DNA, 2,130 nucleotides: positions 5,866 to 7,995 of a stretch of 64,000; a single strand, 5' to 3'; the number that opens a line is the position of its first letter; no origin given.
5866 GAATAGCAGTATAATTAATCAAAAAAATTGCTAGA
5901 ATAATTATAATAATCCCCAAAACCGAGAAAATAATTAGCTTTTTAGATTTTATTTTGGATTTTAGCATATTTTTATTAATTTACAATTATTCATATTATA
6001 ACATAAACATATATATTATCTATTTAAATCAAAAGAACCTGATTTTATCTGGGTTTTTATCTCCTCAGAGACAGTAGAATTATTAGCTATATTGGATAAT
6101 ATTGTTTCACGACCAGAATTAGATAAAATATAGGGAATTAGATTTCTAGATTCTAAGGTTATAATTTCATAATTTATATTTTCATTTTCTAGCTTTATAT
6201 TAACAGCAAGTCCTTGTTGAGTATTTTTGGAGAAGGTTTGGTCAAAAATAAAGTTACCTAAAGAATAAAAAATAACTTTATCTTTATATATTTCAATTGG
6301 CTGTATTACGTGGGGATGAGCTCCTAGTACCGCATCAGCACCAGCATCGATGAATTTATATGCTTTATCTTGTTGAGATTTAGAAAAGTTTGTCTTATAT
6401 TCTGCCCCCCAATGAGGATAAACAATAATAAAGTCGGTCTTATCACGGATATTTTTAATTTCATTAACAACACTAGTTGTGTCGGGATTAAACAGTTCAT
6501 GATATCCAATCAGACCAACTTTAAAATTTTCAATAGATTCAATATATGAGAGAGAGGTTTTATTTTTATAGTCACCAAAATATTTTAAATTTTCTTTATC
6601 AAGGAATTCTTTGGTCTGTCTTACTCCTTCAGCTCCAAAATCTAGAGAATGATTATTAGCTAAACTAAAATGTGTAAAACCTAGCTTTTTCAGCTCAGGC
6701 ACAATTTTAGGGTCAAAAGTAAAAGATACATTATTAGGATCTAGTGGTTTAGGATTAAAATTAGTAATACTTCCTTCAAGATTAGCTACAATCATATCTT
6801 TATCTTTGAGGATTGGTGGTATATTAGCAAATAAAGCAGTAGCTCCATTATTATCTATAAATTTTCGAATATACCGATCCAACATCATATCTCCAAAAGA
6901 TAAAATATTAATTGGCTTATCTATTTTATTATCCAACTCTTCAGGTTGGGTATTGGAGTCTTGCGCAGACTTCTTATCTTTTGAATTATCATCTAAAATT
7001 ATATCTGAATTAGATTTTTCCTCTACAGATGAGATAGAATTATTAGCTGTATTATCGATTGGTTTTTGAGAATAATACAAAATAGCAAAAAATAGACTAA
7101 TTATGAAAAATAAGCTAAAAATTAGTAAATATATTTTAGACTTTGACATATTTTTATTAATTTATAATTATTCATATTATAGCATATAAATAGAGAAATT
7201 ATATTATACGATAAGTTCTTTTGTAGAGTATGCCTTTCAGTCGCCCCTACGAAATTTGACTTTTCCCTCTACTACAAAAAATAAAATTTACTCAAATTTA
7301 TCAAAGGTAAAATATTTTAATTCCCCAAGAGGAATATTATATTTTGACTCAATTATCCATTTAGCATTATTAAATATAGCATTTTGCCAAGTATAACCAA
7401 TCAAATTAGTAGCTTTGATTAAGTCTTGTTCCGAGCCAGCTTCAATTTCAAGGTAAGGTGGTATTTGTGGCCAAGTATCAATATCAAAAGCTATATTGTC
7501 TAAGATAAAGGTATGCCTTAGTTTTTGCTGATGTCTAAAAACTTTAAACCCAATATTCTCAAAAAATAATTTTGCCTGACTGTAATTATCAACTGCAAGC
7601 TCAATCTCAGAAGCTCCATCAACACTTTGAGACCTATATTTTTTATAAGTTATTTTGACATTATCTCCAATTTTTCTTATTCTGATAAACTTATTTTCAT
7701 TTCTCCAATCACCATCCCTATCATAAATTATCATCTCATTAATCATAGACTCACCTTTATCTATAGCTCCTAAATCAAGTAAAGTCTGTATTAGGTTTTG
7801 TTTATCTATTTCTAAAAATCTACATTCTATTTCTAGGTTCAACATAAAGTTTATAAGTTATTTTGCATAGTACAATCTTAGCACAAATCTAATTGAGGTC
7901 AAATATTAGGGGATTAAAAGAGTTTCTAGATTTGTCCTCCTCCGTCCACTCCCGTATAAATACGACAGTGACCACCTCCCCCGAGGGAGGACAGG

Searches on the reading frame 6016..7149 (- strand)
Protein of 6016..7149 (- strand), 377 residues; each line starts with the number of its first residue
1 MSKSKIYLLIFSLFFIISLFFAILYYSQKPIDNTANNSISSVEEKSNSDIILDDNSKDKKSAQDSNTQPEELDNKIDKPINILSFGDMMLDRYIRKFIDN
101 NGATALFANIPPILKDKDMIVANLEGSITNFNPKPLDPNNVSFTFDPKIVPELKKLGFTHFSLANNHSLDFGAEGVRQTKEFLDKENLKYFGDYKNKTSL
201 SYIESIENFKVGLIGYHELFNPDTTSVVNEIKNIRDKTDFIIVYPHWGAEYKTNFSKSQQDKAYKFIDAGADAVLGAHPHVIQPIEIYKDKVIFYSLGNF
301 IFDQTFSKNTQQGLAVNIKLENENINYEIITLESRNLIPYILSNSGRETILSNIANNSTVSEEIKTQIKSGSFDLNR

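Call 45: search_protein_families(library=pfam, proteins=[window:6016-7149:-], max_evalue=0.0001)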
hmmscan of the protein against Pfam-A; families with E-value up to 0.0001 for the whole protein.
window:6016-7149:- (377 aa): 1 family
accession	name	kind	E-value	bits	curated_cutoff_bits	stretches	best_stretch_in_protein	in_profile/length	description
PF09587.15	PGA_cap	-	2e-59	201.6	27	1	82-304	2-255/255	Bacterial capsule synthesis protein PGA_cap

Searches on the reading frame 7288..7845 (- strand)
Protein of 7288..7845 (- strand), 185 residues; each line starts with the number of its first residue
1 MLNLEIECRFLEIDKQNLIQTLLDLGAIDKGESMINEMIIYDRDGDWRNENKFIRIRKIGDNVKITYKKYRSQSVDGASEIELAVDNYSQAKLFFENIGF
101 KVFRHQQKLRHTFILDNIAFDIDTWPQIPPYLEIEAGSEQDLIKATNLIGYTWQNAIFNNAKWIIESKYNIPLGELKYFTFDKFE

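Call 45: search_protein_families(library=pfam, proteins=[window:7288-7845:-], max_evalue=0.0001)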
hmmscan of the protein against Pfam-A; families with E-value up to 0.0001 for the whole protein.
window:7288-7845:- (185 aa): 1 family
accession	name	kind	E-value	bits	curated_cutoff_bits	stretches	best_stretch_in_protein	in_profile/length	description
PF01928.26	CYTH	-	1.3e-06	28.8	23.2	1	3-145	1-156/179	CYTH domain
